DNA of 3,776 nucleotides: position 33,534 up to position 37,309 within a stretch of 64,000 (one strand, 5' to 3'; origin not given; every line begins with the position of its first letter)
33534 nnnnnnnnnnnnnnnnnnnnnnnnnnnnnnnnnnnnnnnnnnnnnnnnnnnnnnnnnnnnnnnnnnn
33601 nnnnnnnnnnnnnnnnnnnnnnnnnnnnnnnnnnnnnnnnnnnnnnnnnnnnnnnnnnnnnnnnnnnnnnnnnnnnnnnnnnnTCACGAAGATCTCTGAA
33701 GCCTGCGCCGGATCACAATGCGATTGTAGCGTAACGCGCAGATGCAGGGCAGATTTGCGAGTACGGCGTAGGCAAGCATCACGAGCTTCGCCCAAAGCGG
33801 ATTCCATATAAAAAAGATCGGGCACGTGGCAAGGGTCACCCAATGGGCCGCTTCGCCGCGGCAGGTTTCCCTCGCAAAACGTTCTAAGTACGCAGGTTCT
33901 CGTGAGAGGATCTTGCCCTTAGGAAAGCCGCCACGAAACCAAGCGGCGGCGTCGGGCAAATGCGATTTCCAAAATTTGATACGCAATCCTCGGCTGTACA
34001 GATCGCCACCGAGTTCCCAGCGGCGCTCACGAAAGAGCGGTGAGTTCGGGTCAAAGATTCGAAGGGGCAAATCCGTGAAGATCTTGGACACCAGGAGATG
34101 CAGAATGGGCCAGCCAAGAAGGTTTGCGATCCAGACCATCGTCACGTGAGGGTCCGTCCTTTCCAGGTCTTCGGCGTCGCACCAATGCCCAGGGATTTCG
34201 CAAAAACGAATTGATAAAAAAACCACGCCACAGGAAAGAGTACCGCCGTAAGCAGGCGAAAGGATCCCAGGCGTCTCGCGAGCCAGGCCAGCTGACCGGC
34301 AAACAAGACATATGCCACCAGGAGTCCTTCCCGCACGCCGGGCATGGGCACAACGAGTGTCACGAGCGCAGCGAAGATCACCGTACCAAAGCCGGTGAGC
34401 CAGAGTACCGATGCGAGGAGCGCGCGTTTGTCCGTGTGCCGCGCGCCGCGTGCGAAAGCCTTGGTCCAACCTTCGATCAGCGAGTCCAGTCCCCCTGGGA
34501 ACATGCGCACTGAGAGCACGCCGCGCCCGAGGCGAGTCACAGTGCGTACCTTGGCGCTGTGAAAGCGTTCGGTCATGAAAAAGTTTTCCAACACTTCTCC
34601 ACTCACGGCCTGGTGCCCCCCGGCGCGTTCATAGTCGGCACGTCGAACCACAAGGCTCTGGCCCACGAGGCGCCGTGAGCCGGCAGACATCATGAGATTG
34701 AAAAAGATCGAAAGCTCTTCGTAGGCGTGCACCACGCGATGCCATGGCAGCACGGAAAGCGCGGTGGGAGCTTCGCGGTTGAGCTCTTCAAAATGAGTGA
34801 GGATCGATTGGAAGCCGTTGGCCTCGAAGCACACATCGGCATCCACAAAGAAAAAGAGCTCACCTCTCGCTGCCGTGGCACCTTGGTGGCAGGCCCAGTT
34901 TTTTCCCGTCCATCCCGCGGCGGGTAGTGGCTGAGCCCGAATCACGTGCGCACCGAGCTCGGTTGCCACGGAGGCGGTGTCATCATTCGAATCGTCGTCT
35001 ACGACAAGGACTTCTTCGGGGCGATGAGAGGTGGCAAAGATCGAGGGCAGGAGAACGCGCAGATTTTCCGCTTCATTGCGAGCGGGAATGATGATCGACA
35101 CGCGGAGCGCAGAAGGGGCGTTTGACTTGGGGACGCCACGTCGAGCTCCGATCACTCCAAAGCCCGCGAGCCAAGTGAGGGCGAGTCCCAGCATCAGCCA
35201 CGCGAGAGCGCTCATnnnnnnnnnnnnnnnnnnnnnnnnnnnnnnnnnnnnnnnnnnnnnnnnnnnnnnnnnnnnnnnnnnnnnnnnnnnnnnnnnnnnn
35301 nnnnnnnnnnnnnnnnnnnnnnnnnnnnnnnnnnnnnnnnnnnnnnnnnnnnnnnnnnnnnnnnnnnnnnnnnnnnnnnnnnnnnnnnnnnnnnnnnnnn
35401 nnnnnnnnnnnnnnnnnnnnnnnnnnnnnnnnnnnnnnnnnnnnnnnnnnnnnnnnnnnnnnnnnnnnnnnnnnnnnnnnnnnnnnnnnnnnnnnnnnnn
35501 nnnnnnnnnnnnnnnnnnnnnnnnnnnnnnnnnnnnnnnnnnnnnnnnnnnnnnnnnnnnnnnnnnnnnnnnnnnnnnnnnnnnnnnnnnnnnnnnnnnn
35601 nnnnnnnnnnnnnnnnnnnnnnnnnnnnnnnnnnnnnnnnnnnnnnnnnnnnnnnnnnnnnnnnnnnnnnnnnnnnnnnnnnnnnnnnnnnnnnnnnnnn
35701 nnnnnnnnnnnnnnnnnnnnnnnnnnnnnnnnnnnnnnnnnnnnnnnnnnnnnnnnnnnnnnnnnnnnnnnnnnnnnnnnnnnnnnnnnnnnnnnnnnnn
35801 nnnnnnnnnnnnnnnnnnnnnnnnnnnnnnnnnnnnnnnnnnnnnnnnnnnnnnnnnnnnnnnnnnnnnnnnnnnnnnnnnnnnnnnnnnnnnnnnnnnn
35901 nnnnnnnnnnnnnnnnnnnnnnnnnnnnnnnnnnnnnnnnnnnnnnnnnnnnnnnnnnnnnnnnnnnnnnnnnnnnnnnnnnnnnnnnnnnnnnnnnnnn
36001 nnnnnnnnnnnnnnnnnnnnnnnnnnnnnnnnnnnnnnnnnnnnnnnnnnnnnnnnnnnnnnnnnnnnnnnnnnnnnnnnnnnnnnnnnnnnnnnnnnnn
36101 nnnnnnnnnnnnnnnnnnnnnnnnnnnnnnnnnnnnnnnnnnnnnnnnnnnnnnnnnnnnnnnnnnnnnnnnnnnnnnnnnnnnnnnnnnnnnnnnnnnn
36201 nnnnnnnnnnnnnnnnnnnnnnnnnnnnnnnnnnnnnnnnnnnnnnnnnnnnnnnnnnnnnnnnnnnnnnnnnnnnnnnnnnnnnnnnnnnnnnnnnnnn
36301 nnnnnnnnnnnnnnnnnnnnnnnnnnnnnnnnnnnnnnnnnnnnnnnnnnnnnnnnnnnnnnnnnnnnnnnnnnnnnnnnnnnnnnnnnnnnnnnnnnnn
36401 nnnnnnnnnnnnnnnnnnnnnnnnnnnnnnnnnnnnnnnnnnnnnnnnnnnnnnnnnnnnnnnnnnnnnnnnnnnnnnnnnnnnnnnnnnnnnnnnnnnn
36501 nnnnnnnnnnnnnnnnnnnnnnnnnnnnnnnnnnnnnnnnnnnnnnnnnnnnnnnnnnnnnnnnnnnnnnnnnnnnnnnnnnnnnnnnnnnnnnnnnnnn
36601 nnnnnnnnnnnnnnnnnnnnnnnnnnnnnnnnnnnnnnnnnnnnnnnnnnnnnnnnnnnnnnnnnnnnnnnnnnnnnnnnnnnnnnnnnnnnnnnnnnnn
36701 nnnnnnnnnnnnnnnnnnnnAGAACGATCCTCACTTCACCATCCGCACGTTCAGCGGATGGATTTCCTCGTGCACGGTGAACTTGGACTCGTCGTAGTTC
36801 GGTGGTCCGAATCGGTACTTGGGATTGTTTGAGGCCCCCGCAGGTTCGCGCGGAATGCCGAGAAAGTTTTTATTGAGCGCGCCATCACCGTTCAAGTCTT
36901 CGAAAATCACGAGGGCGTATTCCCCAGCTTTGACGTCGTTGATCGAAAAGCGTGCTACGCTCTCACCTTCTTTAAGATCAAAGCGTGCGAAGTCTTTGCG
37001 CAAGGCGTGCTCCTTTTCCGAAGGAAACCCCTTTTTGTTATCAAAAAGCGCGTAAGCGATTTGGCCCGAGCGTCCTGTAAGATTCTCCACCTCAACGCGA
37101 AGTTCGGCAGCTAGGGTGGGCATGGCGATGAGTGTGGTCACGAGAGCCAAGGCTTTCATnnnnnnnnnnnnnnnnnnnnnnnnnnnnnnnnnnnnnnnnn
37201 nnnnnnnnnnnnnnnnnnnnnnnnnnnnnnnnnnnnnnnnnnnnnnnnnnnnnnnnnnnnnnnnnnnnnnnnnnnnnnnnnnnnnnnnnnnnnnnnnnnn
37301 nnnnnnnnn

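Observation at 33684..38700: Staphyloxanthin-type C30 carotenoid glycoside-ester operon without a synthase gene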

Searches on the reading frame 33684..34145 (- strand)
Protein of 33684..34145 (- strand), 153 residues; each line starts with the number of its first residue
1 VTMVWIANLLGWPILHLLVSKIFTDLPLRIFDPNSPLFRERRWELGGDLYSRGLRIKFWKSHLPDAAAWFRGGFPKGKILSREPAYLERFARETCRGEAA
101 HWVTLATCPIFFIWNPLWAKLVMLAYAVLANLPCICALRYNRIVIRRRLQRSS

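Call 4: search_protein_families(library=pfam, proteins=[window:33684-34145:-], max_evalue=0.01)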
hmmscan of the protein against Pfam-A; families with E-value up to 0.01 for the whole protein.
window:33684-34145:- (153 aa): 1 family
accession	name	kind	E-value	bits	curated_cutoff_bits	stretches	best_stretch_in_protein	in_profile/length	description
PF18927.5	CrtO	-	1.2e-26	93.9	27.3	1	37-151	4-123/123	Glycosyl-4,4'-diaponeurosporenoate acyltransferase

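Call 5: search_protein_families(library=ncbifam, proteins=[window:33684-34145:-], max_evalue=0.01)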
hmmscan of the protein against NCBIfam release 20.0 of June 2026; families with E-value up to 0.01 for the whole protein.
window:33684-34145:- (153 aa): 0 families

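Call 10: find_related_loci(query=window:33684-34145:-, collection=genome_contigs, flank=10000)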
Query window:33684-34145:- (153 aa) in genome_contigs; peptide patterns used: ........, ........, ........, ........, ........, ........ (x = any residue, [..] = any of these).
76 stretches matched a pattern; 1 encode a relative of the query (tblastn E <= 1e-3); 1 distinct loci.
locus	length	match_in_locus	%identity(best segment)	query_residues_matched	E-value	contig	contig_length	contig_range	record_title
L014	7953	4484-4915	54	6-149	1e-45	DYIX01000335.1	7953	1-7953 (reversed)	MAG TPA_asm: Haliangium ochraceum isolate FI88_72_8 Afr_mines_FI88_2850_length_7953_cov_2_904026, whole genome shotgun s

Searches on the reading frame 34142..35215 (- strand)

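Call 4: search_protein_families(library=pfam, proteins=[window:34142-35215:-], max_evalue=0.01)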
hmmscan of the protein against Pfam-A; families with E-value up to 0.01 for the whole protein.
window:34142-35215:- (357 aa): 4 families
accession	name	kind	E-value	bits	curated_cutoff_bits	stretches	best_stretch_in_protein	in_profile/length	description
PF00535.33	Glycos_transf_2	-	4.3e-19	69.5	23.3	1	40-147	1-108/168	Glycosyl transferase family 2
PF13506.12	Glyco_transf_21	-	4.4e-10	39.7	21.7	1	101-226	14-145/174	Glycosyl transferase family 21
PF13641.12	Glyco_tranf_2_3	-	2.4e-07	31.5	27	1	39-143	3-112/230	Glycosyltransferase like family 2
PF10111.15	Glyco_tranf_2_2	-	1.3e-06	28.6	27.3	1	40-166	1-131/276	Glycosyltransferase like family 2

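Call 5: search_protein_families(library=ncbifam, proteins=[window:34142-35215:-], max_evalue=0.01)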
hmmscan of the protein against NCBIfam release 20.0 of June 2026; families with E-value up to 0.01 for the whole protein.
window:34142-35215:- (357 aa): 20 families
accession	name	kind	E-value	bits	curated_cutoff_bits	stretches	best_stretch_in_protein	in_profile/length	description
TIGR03469.1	HpnB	hypoth_equivalog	5.6e-23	81.6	379.25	1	3-341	9-367/386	hopene-associated glycosyltransferase HpnB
TIGR04283.1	glyco_like_mftF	equivalog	8.3e-19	68.1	182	1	39-222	1-173/221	TIGR04283 family arsenosugar biosynthesis glycosyltransferase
NF010496.0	PRK13915.1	equivalog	4.8e-15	55.4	262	1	36-129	30-128/307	glucosyl-3-phosphoglycerate synthase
TIGR03965.1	mycofact_glyco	equivalog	1.5e-14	53.8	280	1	32-168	69-207/467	mycofactocin biosynthesis glycosyltransferase MftF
NF045692.1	OglycostaseCruG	equivalog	1.4e-13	50.5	600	1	32-138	35-148/386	2'-O-glycosyltransferase CruG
TIGR03937.1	PgaC_IcaA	equivalog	7.2e-13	48.2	422.3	1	30-146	38-154/407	poly-beta-1,6-N-acetyl-D-glucosamine synthase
NF041875.1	EPS_EpsD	equivalog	1.8e-09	37.4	370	1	39-143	1-105/325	exopolysaccharide biosynthesis glycosyltransferase EpsD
TIGR04182.1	glyco_TIGR04182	equivalog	2.1e-08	33.9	325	1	39-140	2-95/293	S-layer glycoprotein N-glycosyltransferase AglJ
NF007482.0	PRK10073.1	equivalog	4.3e-08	32.5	423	1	35-140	4-108/334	glycosyltransferase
NF047683.1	TeichurnBiosyTuaG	equivalog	4e-06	26.6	400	1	38-141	7-110/252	teichuronic acid biosynthesis protein TuaG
NF058614.1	PPMAGASynPpgS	equivalog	8e-06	25.4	370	1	39-127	2-86/226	polyprenyl-phospho-N-acetylgalactosaminyl synthase PpgS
NF041865.1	EpsU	equivalog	2.2e-05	23.6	700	1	12-136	14-141/394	exopolysaccharide biosynthesis GT2 family glycosyltransferase EpsU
NF050050.1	ProtGlycPglI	equivalog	7.5e-05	22.2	500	1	38-140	3-106/306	GalNAc(5)-diNAcBac-PP-undecaprenol beta-1,3-glucosyltransferase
NF038302.1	EPS_HpsE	equivalog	8.1e-05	21.7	300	1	39-138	3-107/307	hormogonium polysaccharide biosynthesis glycosyltransferase HpsE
NF041391.1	DPhHxTase_Halo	equivalog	0.00031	19.8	375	1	46-96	4-53/213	dolichyl-phosphate hexose transferase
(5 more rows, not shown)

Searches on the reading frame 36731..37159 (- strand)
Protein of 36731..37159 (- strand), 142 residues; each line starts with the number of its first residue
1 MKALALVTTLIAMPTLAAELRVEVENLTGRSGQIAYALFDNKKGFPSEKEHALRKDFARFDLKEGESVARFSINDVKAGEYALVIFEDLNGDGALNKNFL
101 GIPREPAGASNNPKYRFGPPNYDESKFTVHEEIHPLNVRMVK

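Call 4: search_protein_families(library=pfam, proteins=[window:36731-37159:-], max_evalue=0.01)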
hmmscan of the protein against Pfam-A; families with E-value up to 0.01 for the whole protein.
window:36731-37159:- (142 aa): 1 family
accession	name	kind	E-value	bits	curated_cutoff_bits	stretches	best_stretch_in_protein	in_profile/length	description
PF09912.14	DUF2141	-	5e-30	104.1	24.4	1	22-131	1-106/112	Uncharacterized protein conserved in bacteria (DUF2141)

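Call 5: search_protein_families(library=ncbifam, proteins=[window:36731-37159:-], max_evalue=0.01)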
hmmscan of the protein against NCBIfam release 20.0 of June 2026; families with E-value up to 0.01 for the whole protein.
window:36731-37159:- (142 aa): 0 families

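Call 58: search_solved_structures(query=window:36731-37159:-, max_evalue=1)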
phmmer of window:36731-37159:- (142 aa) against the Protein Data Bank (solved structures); distinct sequences matched with E-value up to 1: 7.
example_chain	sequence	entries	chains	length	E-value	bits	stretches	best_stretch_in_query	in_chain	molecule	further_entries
2m7q_A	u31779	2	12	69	0.2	15.1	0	118-134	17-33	Tax1-binding protein 1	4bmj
5aas_A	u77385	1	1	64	0.22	15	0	118-134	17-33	TAX1-BINDING PROTEIN 1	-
2out_A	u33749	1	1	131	0.35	14.3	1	98-131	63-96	Mu-like prophage FluMu protein gp35, Protein HI1507 in Mu-like prophage FluMu region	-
3csx_A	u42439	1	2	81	0.43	14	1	12-54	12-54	Putative uncharacterized protein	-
1ei3_C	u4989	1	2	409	0.68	13.4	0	7-46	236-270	FIBRINOGEN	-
1m1j_C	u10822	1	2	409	0.71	13.3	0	7-45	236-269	Fibrinogen gamma chain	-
7jil_D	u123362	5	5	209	0.75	13.2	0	64-110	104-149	50S ribosomal protein L4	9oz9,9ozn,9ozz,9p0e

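Call 59: find_homologous_proteins(query=window:36731-37159:-, max_evalue=0.00001)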
Query window:36731-37159:- (142 aa): 11 proteins with E <= 0.00001 among 51 candidates.
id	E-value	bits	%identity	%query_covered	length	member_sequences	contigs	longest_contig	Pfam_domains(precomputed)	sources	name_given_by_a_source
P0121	9.8e-88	309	100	100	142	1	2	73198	PF09912.15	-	-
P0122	7.9e-19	86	39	84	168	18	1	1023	PF09912.15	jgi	jgi:uncharacterized protein (DUF2141 family)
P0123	4.0e-13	68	36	80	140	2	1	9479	PF09912.15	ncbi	-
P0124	2.5e-10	59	34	77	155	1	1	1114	PF09912.15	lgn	-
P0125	4.6e-9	54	36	89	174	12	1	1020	PF09912.15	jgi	jgi:uncharacterized protein (DUF2141 family)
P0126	1.5e-7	50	32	88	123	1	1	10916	PF09912.15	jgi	jgi:uncharacterized protein (DUF2141 family)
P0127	4.7e-7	48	33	91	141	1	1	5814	PF09912.15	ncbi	ncbi:MAG: DUF2141 domain-containing protein [Sphingomicrobium sp.]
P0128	5.1e-7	48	50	44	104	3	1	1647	PF09912.15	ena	-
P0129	9.2e-7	47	31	93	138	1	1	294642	PF09912.15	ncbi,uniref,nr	ncbi:DUF2141 domain-containing protein [Sphingomonas mucosissima]|uniref:DUF2141 domain-containing p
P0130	2.2e-6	46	48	44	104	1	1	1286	PF09912.15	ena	-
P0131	4.3e-6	45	34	79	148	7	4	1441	PF09912.15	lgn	-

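Call 66: predict_structure(alignment_id=A1)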
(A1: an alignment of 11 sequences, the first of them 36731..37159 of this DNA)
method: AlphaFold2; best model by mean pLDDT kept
length: 142 residues; sequences in the alignment: 11
mean_pLDDT: 75.6   pTM: 0.67
mean pLDDT of the five models: 75.6, 75.3, 73.9, 73.7, 69.7
residues with pLDDT >= 90: 37; 70-90: 60; 50-70: 17; < 50: 28
segments of 3 or more residues with pLDDT < 50: 1-13, 103-116
pLDDT, mean of each block of 10 residues (from residue 1): 44 63 89 91 84 90 90 91 88 65 46 52 87 78 73
secondary structure, 60 per line:
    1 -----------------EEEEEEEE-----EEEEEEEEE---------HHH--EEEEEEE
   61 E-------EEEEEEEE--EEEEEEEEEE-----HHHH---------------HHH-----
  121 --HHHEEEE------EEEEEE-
elements in order: E18-25 E31-39 E54-61 E69-76 E79-88 H94-97 E126-129 E136-141

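Call 69: fold_search(model_id=the predicted structure, library=pdb)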
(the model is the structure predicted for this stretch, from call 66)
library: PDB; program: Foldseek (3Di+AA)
matches with E <= 10: 1175; with E <= 0.001: 0
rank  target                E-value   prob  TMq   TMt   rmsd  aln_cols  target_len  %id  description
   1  5nf4_A                8.8e-03  1.00  0.37  0.20   4.1        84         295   18  The tip fimbrial protein Mfa3 from Porphyromonas gingivalis with C-terminal truncation. (released 2018-02-07)
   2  8bdw_A                1.1e-02  0.99  0.40  0.55   5.0       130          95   12  Crystal structure of CnaB2 domain from Lactobacillus plantarum (released 2023-02-22)
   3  8bdw_H                1.9e-02  1.00  0.43  0.60   4.9       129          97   13  Crystal structure of CnaB2 domain from Lactobacillus plantarum (released 2023-02-22)
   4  3wnn_B                2.3e-02  0.96  0.32  0.08   4.0        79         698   16  D308A mutant of Bacillus circulans T-3040 cycloisomaltooligosaccharide glucanotransferase complexed with isomaltooctao (released 2014-02-05)
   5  8x8k_C                2.6e-02  0.85  0.34  0.43   6.1       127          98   11  Crystal structure of STBD1 CBM20 domain in complex with maltotetraose (released 2024-09-18)
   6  7vcr_B                3.2e-02  0.97  0.33  0.12   4.8        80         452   19  Crystal Structure of PitA fragment from pilus islet-2 of Streptococcus oralis (released 2022-06-01)
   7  6fwv_A                3.3e-02  0.84  0.34  0.12   6.2       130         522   13  The Bacillus anthracis TIE protein (released 2018-08-08)
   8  8wm1_A                3.8e-02  0.94  0.31  0.11   4.8        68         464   19  DHS dehydratase (released 2024-10-02)
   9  4n90_B                4.0e-02  0.60  0.23  0.22   9.2        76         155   14  Crystal structure of ternary complex of TRAIL, DR5, and Fab fragment from a DR5 agonist antibody (released 2014-09-03)
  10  6fwv_B                5.1e-02  0.72  0.31  0.11   6.6       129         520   11  The Bacillus anthracis TIE protein (released 2018-08-08)
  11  8k6t                  5.1e-02  0.60  0.26  0.28   5.3        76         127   17  The minor pilin structure of FctB3 in Streptococcus (released 2023-12-06)
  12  3htl                  5.1e-02  0.54  0.27  0.11   7.9       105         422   13  Structure of the Corynebacterium diphtheriae major pilin SpaA points to a modular pilus assembly with stabilizing isopep (released 2009-09-15)
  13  4ecn                  5.4e-02  0.96  0.44  0.09   6.1       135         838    9  Crystal structure of a leucine-rich repeat protein (BT_0210) from Bacteroides thetaiotaomicron VPI-5482 at 2.80 A resolu (released 2012-05-23)
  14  3idu_B                5.8e-02  0.30  0.24  0.29  12.9       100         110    6  Crystal Structure of the CARDB domain of the PF1109 protein in complex with di-metal ions from Pyrococcus furiosus, No (released 2009-08-04)
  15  2zys                  6.5e-02  0.44  0.24  0.10   5.5        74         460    9  A. Fulgidus lipase with fatty acid fragment and chloride (released 2009-06-16)
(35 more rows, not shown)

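Call 101: predict_structure(alignment_id=A3)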
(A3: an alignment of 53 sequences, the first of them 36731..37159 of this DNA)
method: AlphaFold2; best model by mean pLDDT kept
length: 142 residues; sequences in the alignment: 53
mean_pLDDT: 92.3   pTM: 0.82
mean pLDDT of the five models: 92.3, 91.5, 91.3, 91.1, 90.0
residues with pLDDT >= 90: 114; 70-90: 26; 50-70: 2; < 50: 0
segments of 3 or more residues with pLDDT < 50: none
pLDDT, mean of each block of 10 residues (from residue 1): 72 81 96 96 95 96 95 96 96 90 93 93 97 95 89
secondary structure, 60 per line:
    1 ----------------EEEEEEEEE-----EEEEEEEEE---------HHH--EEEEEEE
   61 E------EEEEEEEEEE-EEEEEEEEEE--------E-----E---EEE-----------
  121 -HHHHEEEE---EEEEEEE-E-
elements in order: E17-25 E31-39 E54-61 E68-77 E79-88 E107-109 H122-125 E126-129 E133-139

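Call 103: fold_search(model_id=the predicted structure, library=pdb)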
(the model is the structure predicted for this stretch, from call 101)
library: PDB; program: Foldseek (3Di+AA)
matches with E <= 10: 1041; with E <= 0.001: 1
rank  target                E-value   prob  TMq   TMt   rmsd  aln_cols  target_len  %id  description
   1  5nf4_A                5.9e-04  1.00  0.41  0.22  10.5       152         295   11  The tip fimbrial protein Mfa3 from Porphyromonas gingivalis with C-terminal truncation. (released 2018-02-07)
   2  4bug_A                4.9e-03  0.75  0.27  0.12  10.9       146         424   12  Pilus-presented adhesin, Spy0125 (Cpa), Cys426Ala mutant (released 2013-10-09)
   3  2xid_B                6.6e-03  0.92  0.33  0.14   8.4       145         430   16  Pilus-presented adhesin, Spy0125 (Cpa), P212121 form (DLS) (released 2010-08-04)
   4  2xic_B                6.6e-03  0.87  0.31  0.13   8.8       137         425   15  Pilus-presented adhesin, Spy0125 (Cpa), P212121 form (ESRF data) (released 2010-08-04)
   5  4bug_B                6.6e-03  0.66  0.26  0.12  11.1       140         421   12  Pilus-presented adhesin, Spy0125 (Cpa), Cys426Ala mutant (released 2013-10-09)
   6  4ecn                  7.0e-03  0.99  0.39  0.09   5.9       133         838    9  Crystal structure of a leucine-rich repeat protein (BT_0210) from Bacteroides thetaiotaomicron VPI-5482 at 2.80 A resolu (released 2012-05-23)
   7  2xic_A                7.0e-03  0.69  0.26  0.12  10.8       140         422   14  Pilus-presented adhesin, Spy0125 (Cpa), P212121 form (ESRF data) (released 2010-08-04)
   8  3wnn_B                2.6e-02  0.98  0.34  0.08   4.4        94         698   19  D308A mutant of Bacillus circulans T-3040 cycloisomaltooligosaccharide glucanotransferase complexed with isomaltooctao (released 2014-02-05)
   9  4jde_B                2.6e-02  0.38  0.27  0.27  10.8       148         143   11  Crystal structure of PUD-1/PUD-2 heterodimer (released 2013-11-06)
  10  4v4c_B                2.9e-02  0.99  0.37  0.21   4.2       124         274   10  Crystal Structure of Pyrogallol-Phloroglucinol Transhydroxylase from Pelobacter acidigallici (released 2014-07-09)
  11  8x8k_A                3.1e-02  0.99  0.45  0.62   5.0       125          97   12  Crystal structure of STBD1 CBM20 domain in complex with maltotetraose (released 2024-09-18)
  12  2z0b_B                3.3e-02  0.87  0.37  0.47   8.5       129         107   11  Crystal structure of CBM20 domain of human putative glycerophosphodiester phosphodiesterase 5 (KIAA1434) (released 2008-05-06)
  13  9dr5_H                3.5e-02  0.33  0.28  0.16  12.2       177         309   14  Crystal structure of Catechol 1,2-dioxygenase from Burkholderia multivorans (Zinc bound, P1 form) (released 2024-10-02)
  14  5imy_B                3.5e-02  0.23  0.21  0.08  12.3       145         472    8  Trapped Toxin (released 2016-08-24)
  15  2z0b_A                4.4e-02  0.85  0.38  0.45   6.9       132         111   10  Crystal structure of CBM20 domain of human putative glycerophosphodiester phosphodiesterase 5 (KIAA1434) (released 2008-05-06)
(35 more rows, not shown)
